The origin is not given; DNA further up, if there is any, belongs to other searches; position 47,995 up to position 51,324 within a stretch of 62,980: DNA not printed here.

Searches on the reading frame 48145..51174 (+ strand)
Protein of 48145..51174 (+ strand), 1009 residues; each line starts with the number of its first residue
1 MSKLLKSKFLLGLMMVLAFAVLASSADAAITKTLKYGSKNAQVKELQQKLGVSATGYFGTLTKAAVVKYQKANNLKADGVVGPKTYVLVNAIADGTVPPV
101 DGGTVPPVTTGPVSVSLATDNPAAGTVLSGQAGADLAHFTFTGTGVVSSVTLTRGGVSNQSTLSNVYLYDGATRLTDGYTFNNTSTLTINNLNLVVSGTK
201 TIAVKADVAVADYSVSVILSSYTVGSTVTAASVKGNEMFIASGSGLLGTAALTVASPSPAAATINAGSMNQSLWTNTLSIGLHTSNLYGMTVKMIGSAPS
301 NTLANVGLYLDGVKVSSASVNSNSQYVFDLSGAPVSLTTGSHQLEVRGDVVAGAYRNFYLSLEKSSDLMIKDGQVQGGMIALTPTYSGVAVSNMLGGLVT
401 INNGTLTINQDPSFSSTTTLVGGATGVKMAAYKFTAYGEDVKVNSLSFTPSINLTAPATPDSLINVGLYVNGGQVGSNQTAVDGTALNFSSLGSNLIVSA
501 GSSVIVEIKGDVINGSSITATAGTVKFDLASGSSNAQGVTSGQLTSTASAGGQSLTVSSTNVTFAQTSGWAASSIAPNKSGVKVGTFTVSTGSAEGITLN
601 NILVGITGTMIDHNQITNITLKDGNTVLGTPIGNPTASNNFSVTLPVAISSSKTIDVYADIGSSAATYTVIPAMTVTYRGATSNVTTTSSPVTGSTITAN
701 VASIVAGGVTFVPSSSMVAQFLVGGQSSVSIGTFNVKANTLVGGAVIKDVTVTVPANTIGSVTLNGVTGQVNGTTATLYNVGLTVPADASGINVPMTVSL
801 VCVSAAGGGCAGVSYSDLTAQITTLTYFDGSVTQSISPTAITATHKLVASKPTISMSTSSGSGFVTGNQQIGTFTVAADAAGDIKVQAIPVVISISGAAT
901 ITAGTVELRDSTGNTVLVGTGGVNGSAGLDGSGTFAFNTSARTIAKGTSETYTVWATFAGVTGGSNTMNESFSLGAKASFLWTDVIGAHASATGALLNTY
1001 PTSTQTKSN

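Call 59: search_protein_families(library=pfam, proteins=[window:48145-51174:+], max_evalue=0.001)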
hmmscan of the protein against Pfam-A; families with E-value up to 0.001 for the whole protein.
window:48145-51174:+ (1009 aa): 1 family
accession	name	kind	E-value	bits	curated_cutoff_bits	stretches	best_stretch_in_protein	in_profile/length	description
PF01471.23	PG_binding_1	-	1.1e-10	41.9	23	1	42-86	4-54/57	Putative peptidoglycan binding domain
